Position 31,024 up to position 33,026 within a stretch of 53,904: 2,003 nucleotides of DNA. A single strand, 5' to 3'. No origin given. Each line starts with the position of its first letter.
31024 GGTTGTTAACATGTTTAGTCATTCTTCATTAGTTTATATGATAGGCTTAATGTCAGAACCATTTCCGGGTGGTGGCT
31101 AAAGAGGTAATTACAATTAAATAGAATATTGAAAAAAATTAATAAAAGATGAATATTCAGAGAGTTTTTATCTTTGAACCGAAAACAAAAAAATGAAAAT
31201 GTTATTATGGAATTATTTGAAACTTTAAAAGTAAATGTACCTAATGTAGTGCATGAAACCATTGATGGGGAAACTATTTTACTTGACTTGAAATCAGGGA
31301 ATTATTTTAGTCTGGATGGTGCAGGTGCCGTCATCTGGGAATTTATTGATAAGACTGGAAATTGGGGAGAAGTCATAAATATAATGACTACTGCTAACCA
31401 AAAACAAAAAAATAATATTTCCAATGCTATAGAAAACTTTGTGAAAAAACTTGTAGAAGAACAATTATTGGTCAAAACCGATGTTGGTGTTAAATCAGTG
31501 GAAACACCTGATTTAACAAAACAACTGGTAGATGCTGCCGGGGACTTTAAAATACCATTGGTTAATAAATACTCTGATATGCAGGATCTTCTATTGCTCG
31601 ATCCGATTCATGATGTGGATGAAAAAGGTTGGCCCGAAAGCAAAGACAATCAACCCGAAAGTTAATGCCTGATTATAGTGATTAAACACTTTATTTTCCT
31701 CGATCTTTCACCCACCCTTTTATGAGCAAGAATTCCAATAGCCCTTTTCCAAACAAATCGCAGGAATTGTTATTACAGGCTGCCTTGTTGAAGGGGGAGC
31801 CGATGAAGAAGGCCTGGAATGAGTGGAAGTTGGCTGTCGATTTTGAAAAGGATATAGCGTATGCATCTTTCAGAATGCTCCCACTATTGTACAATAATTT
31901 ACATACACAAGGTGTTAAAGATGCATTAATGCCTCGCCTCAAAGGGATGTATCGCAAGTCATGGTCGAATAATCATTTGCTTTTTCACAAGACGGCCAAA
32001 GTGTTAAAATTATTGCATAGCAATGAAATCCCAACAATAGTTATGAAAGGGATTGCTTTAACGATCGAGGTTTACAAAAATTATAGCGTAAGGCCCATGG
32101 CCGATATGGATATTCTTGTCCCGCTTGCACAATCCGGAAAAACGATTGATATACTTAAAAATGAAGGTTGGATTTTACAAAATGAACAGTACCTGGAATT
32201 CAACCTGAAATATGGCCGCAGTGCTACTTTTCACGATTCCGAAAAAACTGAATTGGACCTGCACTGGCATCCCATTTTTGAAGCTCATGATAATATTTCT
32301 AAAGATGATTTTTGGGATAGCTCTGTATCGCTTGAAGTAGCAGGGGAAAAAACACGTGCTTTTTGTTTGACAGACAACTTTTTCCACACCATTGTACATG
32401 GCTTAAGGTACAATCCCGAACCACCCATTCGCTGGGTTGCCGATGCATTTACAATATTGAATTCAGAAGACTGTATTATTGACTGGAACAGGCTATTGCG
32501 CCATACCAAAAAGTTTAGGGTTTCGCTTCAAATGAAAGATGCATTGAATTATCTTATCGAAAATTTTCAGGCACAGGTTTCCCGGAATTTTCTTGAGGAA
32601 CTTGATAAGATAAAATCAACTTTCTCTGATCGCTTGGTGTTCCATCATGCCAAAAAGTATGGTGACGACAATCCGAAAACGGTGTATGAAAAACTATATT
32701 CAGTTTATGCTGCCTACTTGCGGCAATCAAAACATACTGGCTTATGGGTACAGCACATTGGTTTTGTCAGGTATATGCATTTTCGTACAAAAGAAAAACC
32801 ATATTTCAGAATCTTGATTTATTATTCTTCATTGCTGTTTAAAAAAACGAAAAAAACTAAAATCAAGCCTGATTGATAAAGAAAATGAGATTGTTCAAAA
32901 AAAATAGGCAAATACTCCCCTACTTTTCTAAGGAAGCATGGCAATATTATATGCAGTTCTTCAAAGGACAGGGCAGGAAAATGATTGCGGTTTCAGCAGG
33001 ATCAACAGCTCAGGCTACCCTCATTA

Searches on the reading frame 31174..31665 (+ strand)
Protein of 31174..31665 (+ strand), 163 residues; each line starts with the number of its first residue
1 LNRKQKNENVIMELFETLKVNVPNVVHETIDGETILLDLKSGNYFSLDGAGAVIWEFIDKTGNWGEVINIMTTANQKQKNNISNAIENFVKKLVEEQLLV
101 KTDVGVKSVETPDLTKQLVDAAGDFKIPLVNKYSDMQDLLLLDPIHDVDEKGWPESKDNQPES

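Call 5: search_protein_families(library=pfam, proteins=[window:31174-31665:+], max_evalue=0.01)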
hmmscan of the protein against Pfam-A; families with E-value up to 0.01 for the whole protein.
window:31174-31665:+ (163 aa): 1 family
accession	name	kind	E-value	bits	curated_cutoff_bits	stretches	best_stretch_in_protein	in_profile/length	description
PF05402.18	PqqD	-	1.9e-09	38.1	23.4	1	33-99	1-67/67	Coenzyme PQQ synthesis protein D (PqqD)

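Call 6: search_protein_families(library=ncbifam, proteins=[window:31174-31665:+], max_evalue=0.01)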
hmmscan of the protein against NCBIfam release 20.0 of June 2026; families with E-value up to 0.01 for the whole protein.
window:31174-31665:+ (163 aa): 4 families
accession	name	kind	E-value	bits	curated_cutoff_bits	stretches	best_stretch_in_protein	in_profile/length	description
NF033536.1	lasso_PqqD_Bac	exception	5.8e-12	45.6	80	1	23-99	10-86/88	lasso peptide biosynthesis PqqD family chaperone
NF033530.1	lasso_PqqD_Strm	exception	1.3e-06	28.5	70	1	23-98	2-77/78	lasso peptide biosynthesis PqqD family chaperone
TIGR04248.1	SCM_PqqD_rel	equivalog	4.3e-05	23.7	100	1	25-96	7-78/84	SynChlorMet cassette protein ScmD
NF050069.2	PqqD_rel_WgkC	exception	0.0024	17.8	110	1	33-94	20-81/103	PqqD family peptide maturation chaperone WgkC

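Call 12: search_protein_families(library=pfam, proteins=[window:31174-31665:+], max_evalue=10)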
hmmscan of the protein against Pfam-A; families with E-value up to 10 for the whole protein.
window:31174-31665:+ (163 aa): 5 families
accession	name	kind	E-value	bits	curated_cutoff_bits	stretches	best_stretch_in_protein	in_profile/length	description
PF05402.18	PqqD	-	1.9e-09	38.1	23.4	1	33-99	1-67/67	Coenzyme PQQ synthesis protein D (PqqD)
PF00992.25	Troponin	-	0.032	14.9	26.2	1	73-132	43-102/134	Troponin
PF03385.23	STELLO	-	0.047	12.9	27.8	1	65-116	53-104/387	STELLO glycosyltransferases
PF02283.22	CobU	-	0.12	12.4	27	1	59-129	80-150/168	Cobinamide kinase / cobinamide phosphate guanyltransferase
PF03258.20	Baculo_FP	-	0.16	12.6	24.7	1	3-41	13-51/85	Baculovirus FP protein domain 1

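Call 27: find_homologous_proteins(query=window:31207-31662:+, max_evalue=0.001)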
Query window:31207-31662:+ (152 aa): 1178 proteins with E <= 0.001 among 1192 candidates; the best 120 are listed.
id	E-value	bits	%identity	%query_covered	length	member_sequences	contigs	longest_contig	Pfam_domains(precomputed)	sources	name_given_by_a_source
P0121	1.1e-93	329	100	100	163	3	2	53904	PF05402.19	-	-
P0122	7.6e-82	291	86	100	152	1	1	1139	PF05402.19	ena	-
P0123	2.3e-62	227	71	99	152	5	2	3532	PF05402.19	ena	-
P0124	3.2e-62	227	70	100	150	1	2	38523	PF05402.19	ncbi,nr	ncbi:MAG: PqqD family protein [Bacteroidales bacterium]|nr:PqqD family protein [Bacteroidales bacter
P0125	9.2e-62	225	69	100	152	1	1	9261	PF05402.19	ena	-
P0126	4.4e-61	223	67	99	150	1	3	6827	PF05402.19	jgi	-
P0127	3.7e-56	207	64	99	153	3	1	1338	PF05402.19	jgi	jgi:hypothetical protein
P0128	1.4e-53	199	62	99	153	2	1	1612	PF05402.19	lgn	-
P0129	3.2e-53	198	65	95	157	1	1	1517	PF05402.19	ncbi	-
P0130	3.8e-53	197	62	96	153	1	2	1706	PF05402.19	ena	-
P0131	4.1e-53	197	62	99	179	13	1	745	PF05402.19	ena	-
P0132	1.3e-52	196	61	95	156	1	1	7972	PF05402.19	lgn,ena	-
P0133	3.0e-52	195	63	94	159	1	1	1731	PF05402.19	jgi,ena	-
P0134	5.3e-52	194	60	98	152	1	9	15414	PF05402.19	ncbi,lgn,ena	-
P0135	7.8e-52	193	63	95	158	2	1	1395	PF05402.19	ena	-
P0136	9.7e-52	193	61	96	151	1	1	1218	PF05402.19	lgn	-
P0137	1.3e-50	189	62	92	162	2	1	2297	PF05402.19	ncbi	-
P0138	1.8e-50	189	60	98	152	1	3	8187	PF05402.19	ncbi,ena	-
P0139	7.2e-50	187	56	98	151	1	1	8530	PF05402.19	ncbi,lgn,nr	ncbi:MAG: PqqD family protein [Bacteroidota bacterium]|nr:PqqD family protein [Bacteroidota bacteriu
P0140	8.6e-50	187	60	96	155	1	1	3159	PF05402.19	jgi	-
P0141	9.7e-50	186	58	98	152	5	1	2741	PF05402.19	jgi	jgi:hypothetical protein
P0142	1.1e-49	186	60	99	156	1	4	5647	PF05402.19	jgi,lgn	-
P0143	2.0e-49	185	61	97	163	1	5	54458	PF05402.19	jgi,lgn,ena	-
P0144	2.1e-49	185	60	97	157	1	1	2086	PF05402.19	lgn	-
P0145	3.3e-49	185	58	98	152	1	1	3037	PF05402.19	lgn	-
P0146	4.0e-49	184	60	95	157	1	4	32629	PF05402.19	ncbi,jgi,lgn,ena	jgi:hypothetical protein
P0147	4.3e-49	184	61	97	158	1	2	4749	PF05402.19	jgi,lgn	-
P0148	4.9e-49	184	62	89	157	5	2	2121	PF05402.19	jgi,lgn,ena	jgi:hypothetical protein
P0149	6.4e-49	184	61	95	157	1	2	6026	PF05402.19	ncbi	-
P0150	9.3e-49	183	60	97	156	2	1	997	PF05402.19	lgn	-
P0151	1.2e-48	183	59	97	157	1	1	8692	PF05402.19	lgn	-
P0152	2.4e-48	182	59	97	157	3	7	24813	PF05402.19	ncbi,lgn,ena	-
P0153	2.4e-48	182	61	95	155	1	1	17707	PF05402.19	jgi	jgi:hypothetical protein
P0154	3.5e-48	181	59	97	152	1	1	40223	PF05402.19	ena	-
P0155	4.9e-48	181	60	95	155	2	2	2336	PF05402.19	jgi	jgi:hypothetical protein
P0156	8.3e-48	180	56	97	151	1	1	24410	PF05402.19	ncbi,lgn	-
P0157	1.3e-47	180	58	98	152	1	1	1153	PF05402.19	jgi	jgi:hypothetical protein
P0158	2.4e-47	179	62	91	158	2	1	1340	PF05402.19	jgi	jgi:hypothetical protein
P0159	2.6e-47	179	59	93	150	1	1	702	PF05402.19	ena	-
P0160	9.7e-47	177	59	94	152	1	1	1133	PF05402.19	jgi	jgi:hypothetical protein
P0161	1.0e-46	177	59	94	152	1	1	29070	PF05402.19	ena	-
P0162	1.1e-46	177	62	94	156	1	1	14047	PF05402.19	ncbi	-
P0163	1.1e-46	176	58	94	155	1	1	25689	PF05402.19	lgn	-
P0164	1.2e-46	176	59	94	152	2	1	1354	PF05402.19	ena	-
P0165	1.7e-46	176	59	97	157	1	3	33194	PF05402.19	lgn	-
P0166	3.5e-46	175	59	95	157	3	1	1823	PF05402.19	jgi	-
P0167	3.8e-46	175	57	94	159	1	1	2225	PF05402.19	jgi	-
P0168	8.5e-46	174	58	96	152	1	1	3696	PF05402.19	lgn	-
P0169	9.2e-46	174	56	92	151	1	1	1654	PF05402.19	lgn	-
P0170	1.5e-45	173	55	93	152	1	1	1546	PF05402.19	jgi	jgi:hypothetical protein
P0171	1.7e-45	173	60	93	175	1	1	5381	PF05402.19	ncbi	-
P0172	1.8e-45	173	56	97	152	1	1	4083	PF05402.19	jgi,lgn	-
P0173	2.6e-45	172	57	97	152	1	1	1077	PF05402.19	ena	-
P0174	3.8e-45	172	58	94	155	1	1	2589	PF05402.19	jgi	jgi:hypothetical protein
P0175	5.3e-45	171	55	96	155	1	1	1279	PF05402.19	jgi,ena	-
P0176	7.9e-45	170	55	92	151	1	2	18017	PF05402.19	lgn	-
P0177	3.9e-44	168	60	91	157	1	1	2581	PF05402.19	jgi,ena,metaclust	metaclust:\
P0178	4.6e-44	168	58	93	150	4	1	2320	PF05402.19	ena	-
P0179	5.7e-44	168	55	98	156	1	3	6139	PF05402.19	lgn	-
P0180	1.1e-43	167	58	100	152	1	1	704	PF05402.19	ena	-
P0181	1.9e-43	166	57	97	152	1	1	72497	PF05402.19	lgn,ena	-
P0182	3.1e-43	165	59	94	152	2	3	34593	PF05402.19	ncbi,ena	-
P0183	1.4e-42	163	51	97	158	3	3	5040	PF05402.19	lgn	-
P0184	4.0e-42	162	53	98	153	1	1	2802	PF05402.19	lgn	-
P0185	1.1e-41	160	55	94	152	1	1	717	PF05402.19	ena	-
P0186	1.9e-41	160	56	94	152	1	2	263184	PF05402.19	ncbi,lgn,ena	-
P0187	2.4e-41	159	50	97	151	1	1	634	PF05402.19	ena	-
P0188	2.6e-41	159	52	93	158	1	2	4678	PF05402.19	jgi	jgi:hypothetical protein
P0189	2.8e-41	159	52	91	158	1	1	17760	PF05402.19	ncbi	-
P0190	8.3e-41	157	50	97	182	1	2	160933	PF05402.19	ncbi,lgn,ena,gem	-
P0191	8.4e-41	157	51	95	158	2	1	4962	PF05402.19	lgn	-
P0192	9.6e-41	157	50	94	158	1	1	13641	PF05402.19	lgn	-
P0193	1.7e-40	156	55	94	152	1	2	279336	PF05402.19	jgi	jgi:hypothetical protein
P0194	2.9e-40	156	53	92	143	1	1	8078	PF05402.19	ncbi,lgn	-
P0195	3.0e-40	156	53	94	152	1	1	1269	PF05402.19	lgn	-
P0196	4.0e-40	155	56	88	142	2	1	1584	PF05402.19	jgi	jgi:hypothetical protein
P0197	4.2e-40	155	52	94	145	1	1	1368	PF05402.19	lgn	-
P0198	2.1e-39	153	49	97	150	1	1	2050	PF05402.19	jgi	jgi:hypothetical protein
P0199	6.1e-39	151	52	92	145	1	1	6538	PF05402.19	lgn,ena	-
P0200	8.2e-39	151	50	94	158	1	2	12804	PF05402.19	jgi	jgi:hypothetical protein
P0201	1.3e-38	150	50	93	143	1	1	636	PF05402.19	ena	-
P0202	3.6e-38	149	51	92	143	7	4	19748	PF05402.19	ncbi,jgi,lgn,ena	jgi:hypothetical protein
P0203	1.0e-37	147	48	98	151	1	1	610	PF05402.19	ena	-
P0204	2.0e-37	146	50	93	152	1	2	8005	PF05402.19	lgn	-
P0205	2.1e-37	146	51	93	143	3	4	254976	PF05402.19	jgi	-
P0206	2.5e-37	146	46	98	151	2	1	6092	PF05402.19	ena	-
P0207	2.6e-37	146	47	98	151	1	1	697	PF05402.19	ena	-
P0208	2.7e-37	146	48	92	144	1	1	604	PF05402.19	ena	-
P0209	3.3e-37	146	49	98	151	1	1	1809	PF05402.19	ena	-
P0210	5.8e-37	145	44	97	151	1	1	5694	PF05402.19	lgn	-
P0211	1.3e-36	144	49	92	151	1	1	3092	PF05402.19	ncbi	-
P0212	2.0e-36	143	46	98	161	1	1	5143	PF05402.19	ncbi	-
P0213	2.1e-36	143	51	93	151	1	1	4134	PF05402.19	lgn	-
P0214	2.3e-36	143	50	91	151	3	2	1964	PF05402.19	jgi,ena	-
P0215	3.5e-36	142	50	93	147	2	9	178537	PF05402.19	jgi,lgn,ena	-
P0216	3.7e-36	142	46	98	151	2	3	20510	PF05402.19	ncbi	-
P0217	3.7e-36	142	46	98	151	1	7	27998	PF05402.19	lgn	-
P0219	5.2e-36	142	50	94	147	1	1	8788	PF05402.19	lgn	-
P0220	7.0e-36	141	49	94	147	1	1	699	PF05402.19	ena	-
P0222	5.1e-35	139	46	98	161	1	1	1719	PF05402.19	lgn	-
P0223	7.2e-35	138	51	94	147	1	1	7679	PF05402.19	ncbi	-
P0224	1.1e-34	138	48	93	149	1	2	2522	PF05402.19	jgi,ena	-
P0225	1.7e-34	137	49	92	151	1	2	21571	PF05402.19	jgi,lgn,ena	jgi:hypothetical protein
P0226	2.2e-34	137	50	92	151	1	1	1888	PF05402.19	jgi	-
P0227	2.3e-34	137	48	93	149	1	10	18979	PF05402.19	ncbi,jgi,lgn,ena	-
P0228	2.4e-34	137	44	98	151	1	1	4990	PF05402.19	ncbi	-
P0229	2.9e-34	136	43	90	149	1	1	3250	PF05402.19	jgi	jgi:hypothetical protein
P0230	3.9e-34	136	48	93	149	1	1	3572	PF05402.19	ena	-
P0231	5.7e-34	135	49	95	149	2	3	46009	PF05402.19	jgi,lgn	jgi:hypothetical protein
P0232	6.9e-34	135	49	92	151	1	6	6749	PF05402.19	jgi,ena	-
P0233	7.8e-34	135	46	95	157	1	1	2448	PF05402.19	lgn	-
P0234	7.9e-34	135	49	92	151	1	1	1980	PF05402.19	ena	-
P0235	1.1e-33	134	46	95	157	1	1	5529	PF05402.19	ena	-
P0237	1.2e-33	134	49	92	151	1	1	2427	PF05402.19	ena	-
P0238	1.3e-33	134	48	93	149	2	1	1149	PF05402.19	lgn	-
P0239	1.6e-33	134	48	93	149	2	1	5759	PF05402.19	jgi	jgi:hypothetical protein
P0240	2.0e-33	133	46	96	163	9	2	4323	PF05402.19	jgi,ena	-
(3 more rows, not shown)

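Call 82: search_solved_structures(query=window:31207-31662:+, max_evalue=10, show_alignments=3)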
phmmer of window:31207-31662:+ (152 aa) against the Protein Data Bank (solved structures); distinct sequences matched with E-value up to 10: 12.
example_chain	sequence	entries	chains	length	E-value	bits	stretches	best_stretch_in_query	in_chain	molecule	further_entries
5v1u_A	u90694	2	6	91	6.3e-07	32.8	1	13-88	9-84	TbiB1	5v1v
9x90_B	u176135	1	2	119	0.0018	21.7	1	13-88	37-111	Lasso peptide biosynthesis PqqD family chaperone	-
1eua_A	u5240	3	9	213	0.91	12.8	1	81-130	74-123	KDPG ALDOLASE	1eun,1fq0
3dee_A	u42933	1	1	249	0.92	12.8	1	13-57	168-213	Putative regulatory protein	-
1wau_A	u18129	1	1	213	0.93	12.8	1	81-130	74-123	KHG/KDPG ALDOLASE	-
1wbh_A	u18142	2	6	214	0.94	12.8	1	81-130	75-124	KHG/KDPG ALDOLASE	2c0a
1fwr_A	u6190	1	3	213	1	12.7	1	81-130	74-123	KDPG ALDOLASE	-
5btr_A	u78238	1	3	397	1.1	12.6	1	48-102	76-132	NAD-dependent protein deacetylase sirtuin-1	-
6klt_C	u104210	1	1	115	1.1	12.5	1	75-127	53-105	Troponin I, cardiac muscle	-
6klu_C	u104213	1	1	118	1.2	12.5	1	75-127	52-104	Troponin I, cardiac muscle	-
1j1d_C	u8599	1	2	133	1.6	12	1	72-127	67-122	Troponin I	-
8fmm_C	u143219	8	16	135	1.6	12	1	72-127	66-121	Troponin I, cardiac muscle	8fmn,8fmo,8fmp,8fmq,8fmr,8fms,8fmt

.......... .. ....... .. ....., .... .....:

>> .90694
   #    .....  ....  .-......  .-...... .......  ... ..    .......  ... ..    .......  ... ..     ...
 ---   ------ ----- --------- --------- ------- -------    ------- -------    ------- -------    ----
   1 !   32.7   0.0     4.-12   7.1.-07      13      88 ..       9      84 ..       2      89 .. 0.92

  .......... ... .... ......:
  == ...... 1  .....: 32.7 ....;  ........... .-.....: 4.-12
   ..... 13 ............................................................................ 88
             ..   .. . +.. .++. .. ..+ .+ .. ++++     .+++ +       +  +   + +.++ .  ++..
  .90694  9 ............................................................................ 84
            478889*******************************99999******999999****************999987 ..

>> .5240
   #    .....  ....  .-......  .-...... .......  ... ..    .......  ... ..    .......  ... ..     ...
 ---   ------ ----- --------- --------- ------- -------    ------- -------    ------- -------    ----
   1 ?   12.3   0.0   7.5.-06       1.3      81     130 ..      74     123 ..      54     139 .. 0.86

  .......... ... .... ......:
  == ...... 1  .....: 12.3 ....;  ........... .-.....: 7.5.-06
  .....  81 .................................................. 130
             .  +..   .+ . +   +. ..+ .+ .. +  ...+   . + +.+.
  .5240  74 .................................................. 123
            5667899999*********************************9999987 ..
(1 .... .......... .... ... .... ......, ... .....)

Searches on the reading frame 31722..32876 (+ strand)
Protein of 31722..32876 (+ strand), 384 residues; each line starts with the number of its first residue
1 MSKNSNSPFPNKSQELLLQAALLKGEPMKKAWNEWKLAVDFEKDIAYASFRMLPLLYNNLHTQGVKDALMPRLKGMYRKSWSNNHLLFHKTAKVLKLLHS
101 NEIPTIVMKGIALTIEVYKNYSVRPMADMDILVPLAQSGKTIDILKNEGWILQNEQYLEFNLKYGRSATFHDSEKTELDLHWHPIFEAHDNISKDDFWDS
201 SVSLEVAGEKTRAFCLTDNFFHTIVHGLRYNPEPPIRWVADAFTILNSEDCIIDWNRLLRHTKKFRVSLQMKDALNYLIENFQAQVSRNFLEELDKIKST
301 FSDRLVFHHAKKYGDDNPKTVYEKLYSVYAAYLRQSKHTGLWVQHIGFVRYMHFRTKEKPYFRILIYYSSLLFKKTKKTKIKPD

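Call 5: search_protein_families(library=pfam, proteins=[window:31722-32876:+], max_evalue=0.01)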
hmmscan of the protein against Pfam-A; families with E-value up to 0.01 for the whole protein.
window:31722-32876:+ (384 aa): 2 families
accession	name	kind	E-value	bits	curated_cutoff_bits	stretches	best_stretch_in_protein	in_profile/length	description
PF14907.12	NTP_transf_5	-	1.7e-38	133.1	31.2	1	51-276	16-242/249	Uncharacterised nucleotidyltransferase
PF25034.1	Spectrin_SYNE1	-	0.0077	16.3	35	0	269-313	144-186/188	Nesprin-1, spectrin repeats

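Call 6: search_protein_families(library=ncbifam, proteins=[window:31722-32876:+], max_evalue=0.01)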
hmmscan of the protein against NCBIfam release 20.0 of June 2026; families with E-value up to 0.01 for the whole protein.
window:31722-32876:+ (384 aa): 0 families
